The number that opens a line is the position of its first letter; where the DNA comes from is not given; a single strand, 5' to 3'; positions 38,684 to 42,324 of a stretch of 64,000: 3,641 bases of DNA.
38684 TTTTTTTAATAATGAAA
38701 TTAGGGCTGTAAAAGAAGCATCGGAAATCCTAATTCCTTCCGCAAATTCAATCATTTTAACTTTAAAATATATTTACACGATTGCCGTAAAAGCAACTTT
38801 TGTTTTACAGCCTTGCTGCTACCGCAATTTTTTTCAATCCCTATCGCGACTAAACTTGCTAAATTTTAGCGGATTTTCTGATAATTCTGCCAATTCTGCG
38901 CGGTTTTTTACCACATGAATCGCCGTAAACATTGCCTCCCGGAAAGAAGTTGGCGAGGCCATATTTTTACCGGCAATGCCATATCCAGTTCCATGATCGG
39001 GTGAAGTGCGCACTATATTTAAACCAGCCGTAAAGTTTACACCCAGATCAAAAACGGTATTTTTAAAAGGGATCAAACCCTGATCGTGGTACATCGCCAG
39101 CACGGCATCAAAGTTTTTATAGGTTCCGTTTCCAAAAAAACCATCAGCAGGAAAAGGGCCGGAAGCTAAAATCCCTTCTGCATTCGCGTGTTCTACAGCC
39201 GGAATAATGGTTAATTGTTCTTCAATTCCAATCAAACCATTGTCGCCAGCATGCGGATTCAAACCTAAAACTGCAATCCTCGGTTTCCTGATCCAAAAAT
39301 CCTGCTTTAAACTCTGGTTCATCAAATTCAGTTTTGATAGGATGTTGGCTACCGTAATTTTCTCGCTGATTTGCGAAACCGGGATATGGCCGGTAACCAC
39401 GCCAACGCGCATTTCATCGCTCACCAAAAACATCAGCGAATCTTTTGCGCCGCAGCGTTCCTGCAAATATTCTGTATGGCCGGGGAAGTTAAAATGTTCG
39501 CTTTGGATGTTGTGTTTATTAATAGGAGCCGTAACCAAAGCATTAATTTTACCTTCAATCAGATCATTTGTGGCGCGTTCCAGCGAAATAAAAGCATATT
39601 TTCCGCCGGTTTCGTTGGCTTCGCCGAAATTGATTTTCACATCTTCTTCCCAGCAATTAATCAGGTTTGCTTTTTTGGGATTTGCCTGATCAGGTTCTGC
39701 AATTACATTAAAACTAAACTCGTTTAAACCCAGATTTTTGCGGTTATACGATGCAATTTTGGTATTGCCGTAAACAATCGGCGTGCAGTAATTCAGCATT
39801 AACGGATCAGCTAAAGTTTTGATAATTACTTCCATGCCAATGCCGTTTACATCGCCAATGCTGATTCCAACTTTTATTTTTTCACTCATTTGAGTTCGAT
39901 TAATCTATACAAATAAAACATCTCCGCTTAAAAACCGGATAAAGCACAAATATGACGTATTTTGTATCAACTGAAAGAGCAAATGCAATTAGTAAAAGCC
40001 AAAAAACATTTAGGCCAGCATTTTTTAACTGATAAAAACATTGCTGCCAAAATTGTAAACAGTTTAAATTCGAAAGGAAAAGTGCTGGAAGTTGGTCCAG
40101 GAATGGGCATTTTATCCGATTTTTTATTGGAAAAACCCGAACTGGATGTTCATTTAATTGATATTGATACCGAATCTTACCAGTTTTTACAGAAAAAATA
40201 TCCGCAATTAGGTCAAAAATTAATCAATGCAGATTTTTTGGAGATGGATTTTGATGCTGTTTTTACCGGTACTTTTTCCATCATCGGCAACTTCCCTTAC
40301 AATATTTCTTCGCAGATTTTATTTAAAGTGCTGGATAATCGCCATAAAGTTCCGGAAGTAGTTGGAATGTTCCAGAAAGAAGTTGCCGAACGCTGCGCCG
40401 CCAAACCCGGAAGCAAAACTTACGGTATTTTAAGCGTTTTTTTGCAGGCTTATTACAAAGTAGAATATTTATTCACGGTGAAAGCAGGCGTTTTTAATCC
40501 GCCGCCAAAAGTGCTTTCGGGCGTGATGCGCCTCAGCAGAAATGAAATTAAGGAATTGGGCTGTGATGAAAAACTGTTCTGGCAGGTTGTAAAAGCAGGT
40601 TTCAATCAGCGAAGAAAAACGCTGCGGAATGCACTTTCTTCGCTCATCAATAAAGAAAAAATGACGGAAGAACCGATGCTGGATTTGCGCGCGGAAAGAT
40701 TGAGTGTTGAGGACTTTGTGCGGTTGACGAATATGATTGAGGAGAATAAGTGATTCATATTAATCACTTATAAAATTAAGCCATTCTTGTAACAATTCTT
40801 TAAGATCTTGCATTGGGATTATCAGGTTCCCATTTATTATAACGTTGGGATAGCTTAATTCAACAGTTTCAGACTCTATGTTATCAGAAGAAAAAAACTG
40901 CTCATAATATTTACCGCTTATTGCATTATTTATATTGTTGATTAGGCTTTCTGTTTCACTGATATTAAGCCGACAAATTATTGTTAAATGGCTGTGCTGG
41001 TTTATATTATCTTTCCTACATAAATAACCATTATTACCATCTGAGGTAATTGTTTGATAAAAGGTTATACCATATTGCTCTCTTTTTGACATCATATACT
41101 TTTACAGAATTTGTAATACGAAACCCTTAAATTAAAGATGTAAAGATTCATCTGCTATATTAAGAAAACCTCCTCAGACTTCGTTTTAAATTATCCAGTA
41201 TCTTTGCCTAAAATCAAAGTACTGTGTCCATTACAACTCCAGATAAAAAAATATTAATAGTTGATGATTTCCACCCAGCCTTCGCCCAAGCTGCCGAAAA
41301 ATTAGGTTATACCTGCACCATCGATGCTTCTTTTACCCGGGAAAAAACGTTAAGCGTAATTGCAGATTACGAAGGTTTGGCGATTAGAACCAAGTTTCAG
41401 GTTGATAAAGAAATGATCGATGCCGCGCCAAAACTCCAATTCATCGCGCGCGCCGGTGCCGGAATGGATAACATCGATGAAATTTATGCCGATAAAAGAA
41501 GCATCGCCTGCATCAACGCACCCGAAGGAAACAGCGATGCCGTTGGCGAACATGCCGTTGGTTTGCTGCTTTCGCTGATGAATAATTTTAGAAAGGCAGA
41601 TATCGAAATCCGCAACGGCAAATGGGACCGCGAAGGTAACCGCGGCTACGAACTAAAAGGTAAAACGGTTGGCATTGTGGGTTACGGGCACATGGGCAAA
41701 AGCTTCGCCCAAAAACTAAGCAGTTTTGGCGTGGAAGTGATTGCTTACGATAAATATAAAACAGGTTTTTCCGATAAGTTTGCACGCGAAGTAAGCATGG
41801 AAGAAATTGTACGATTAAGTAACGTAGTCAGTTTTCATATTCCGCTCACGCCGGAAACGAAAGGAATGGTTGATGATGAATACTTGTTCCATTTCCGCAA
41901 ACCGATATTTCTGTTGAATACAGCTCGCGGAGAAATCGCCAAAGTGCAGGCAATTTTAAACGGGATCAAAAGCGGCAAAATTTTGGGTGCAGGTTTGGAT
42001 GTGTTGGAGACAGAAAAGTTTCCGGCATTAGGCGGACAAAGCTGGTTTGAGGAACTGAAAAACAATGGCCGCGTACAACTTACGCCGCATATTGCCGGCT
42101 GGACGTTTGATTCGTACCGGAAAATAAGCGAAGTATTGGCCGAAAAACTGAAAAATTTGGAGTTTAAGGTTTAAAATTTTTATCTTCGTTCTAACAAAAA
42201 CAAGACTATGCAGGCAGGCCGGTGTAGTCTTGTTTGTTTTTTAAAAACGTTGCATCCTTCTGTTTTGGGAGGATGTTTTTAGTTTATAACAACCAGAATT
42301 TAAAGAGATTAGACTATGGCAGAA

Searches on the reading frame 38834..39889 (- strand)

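Call 68: search_protein_families(library=ncbifam, max_evalue=0.00001, proteins=[window:38834-39889:-])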
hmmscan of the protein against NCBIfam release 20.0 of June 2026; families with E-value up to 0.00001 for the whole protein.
window:38834-39889:- (351 aa): 7 families
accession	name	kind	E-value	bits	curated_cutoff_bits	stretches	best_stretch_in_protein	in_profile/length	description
TIGR00557.1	pdxA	equivalog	8e-108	360.7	290.35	1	7-326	2-319/320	4-hydroxythreonine-4-phosphate dehydrogenase PdxA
NF003699.0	PRK05312.1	equivalog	3.1e-84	283.2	378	1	6-331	6-337/340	4-hydroxythreonine-4-phosphate dehydrogenase PdxA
NF002744.0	PRK02746.1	equivalog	2e-78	264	425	1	3-331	8-344/346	4-hydroxythreonine-4-phosphate dehydrogenase PdxA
NF002992.0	PRK03743.1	equivalog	1.1e-75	255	470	1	3-328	3-329/333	4-hydroxythreonine-4-phosphate dehydrogenase PdxA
NF002520.0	PRK01909.1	equivalog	8.4e-68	229.1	476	1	2-330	3-326/329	4-hydroxythreonine-4-phosphate dehydrogenase PdxA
NF003040.0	PRK03946.1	equivalog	2.5e-64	217.6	376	1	5-328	2-305/307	4-hydroxythreonine-4-phosphate dehydrogenase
NF002891.0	PRK03371.1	equivalog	1.1e-59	202.3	583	1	7-317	5-316/326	D-threonate 4-phosphate dehydrogenase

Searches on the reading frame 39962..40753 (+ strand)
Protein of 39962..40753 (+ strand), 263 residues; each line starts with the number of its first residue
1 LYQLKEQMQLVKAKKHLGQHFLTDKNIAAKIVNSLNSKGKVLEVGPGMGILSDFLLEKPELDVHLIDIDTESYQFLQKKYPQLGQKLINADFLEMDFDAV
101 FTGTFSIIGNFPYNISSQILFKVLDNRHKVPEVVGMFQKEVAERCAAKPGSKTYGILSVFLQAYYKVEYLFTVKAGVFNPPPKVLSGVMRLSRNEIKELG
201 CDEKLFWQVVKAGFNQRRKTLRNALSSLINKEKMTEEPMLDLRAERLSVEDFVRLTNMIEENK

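Call 68: search_protein_families(library=ncbifam, max_evalue=0.00001, proteins=[window:39962-40753:+])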
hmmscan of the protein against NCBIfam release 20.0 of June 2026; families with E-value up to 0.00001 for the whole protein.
window:39962-40753:+ (263 aa): 19 families
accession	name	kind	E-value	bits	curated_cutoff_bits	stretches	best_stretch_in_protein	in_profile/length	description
TIGR00755.1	ksgA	equivalog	9.7e-74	247.9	171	1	11-258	1-255/256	16S rRNA (adenine(1518)-N(6)/adenine(1519)-N(6))-dimethyltransferase RsmA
NF011486.0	PRK14896.1-1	equivalog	1.6e-39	135.7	450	1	12-261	21-278/284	16S ribosomal RNA methyltransferase A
NF000499.2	Erm23S_rRNA_broad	equivalog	5.1e-36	124.3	212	1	17-235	1-215/244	23S ribosomal RNA methyltransferase Erm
NF042938.1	Erm55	exception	1e-18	67.4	525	1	13-248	6-234/270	23S rRNA (adenine(2058)-N(6))-methyltransferase Erm(55)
NF042988.1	Erm46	exception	1.5e-18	67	503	1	14-226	8-213/255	23S rRNA (adenine(2058)-N(6))-methyltransferase Erm(46)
NF000337.1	erm_SHROVE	exception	7.7e-18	64.7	320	1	13-229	2-215/248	ErmE/ErmH/ErmO/ErmR family 23S rRNA (adenine(2058)-N(6))-methyltransferase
NF000411.1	Erm45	exception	1.8e-13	50.9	525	1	17-194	7-178/245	23S rRNA (adenine(2058)-N(6))-methyltransferase Erm(45)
NF011489.0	PRK14896.1-5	equivalog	4.4e-13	49.3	236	1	16-226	2-185/217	16S ribosomal RNA methyltransferase A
NF012220.1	erm_B_23S_MT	exception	5.8e-12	45.7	525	1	17-207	7-191/245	23S rRNA (adenine(2058)-N(6))-methyltransferase Erm(B)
NF012219.1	erm_C_23S_MT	exception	7.8e-12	45.3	530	1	18-207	9-192/244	23S rRNA (adenine(2058)-N(6))-methyltransferase Erm(C)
NF012223.0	erm_F_23S_MT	exception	3.2e-11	43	575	1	15-196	9-187/266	23S rRNA (adenine(2058)-N(6))-methyltransferase Erm(F)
NF012222.1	erm_A_23S_MT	exception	9.9e-11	41.6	475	1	18-221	9-206/243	23S rRNA (adenine(2058)-N(6))-methyltransferase Erm(A)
NF012218.0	erm_38_23S_MT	exception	1.3e-10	40.7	800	1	13-218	7-213/386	23S rRNA (adenine(2058)-N(6))-methyltransferase Erm(38)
NF045543.1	erm_G_23S_MT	exception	1.5e-10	41.3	515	1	18-208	9-193/244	23S rRNA (adenine(2058)-N(6))-methyltransferase Erm(G)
NF000412.1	Erm43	exception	2.1e-10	40.5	500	1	18-220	9-205/243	23S rRNA (adenine(2058)-N(6))-methyltransferase Erm(43)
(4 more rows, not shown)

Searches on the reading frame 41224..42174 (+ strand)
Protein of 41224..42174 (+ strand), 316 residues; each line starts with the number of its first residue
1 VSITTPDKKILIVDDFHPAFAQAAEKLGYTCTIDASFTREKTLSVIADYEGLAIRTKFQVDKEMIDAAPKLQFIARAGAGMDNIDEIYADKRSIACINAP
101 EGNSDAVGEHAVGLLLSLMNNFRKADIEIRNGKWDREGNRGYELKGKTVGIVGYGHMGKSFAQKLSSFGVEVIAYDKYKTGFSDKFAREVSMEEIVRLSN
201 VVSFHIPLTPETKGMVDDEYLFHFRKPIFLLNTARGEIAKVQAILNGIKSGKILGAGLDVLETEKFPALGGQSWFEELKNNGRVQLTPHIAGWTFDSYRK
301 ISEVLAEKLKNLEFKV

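Call 68: search_protein_families(library=ncbifam, max_evalue=0.00001, proteins=[window:41224-42174:+])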
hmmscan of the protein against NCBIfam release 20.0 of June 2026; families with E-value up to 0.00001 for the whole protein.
window:41224-42174:+ (316 aa): 21 families
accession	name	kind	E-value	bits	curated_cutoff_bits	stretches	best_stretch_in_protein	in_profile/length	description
TIGR01327.1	PGDH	equivalog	3.8e-70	237.1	454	1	9-311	1-299/525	phosphoglycerate dehydrogenase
NF008759.0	PRK11790.1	equivalog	1e-56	192.4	404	1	5-311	9-315/410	phosphoglycerate dehydrogenase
NF009714.1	PRK13243.1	equivalog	4.5e-49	167.6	455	1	38-309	35-309/332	glyoxylate reductase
NF005069.0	PRK06487.1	equivalog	3e-41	141.5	448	1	52-311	51-309/320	2-hydroxyacid dehydrogenase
NF005750.0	PRK07574.1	equivalog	5.1e-41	141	329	1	61-309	105-353/386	NAD-dependent formate dehydrogenase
NF006263.0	PRK08410.1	equivalog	1.3e-40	139.7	389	1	38-310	32-304/311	D-2-hydroxyacid dehydrogenase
NF000492.1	vanH_gen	exception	4.7e-36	124.4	540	1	18-265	12-256/312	D-lactate dehydrogenase VanH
NF001309.0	PRK00257.1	equivalog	4.8e-33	114.7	434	1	12-301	4-266/379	4-phosphoerythronate dehydrogenase PdxB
NF005387.0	PRK06932.1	equivalog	6.5e-33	114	492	1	51-299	46-295/314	2-hydroxyacid dehydrogenase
NF041369.1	Dhydh_Halo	equivalog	6.3e-32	111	400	1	61-312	50-294/305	D-2-hydroxyacid dehydrogenase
NF006374.0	PRK08605.1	subfamily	9.1e-31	107.1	356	1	24-297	21-306/332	D-lactate dehydrogenase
NF000128.1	vanH-Sc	exception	4.5e-28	98.3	650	1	20-265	34-276/337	D-lactate dehydrogenase VanH-Sc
NF009127.0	PRK12480.1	equivalog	5.4e-27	94.6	579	1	34-299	31-306/330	D-lactate dehydrogenase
NF000371.1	vanH_Agroup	exception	1.3e-26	93.5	700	1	71-299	72-302/322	VanH-A/VanH-Pt family D-lactate dehydrogenase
NF011938.0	PRK15409.1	equivalog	1.4e-26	93.3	492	1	38-297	35-293/324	glyoxylate/hydroxypyruvate reductase GhrB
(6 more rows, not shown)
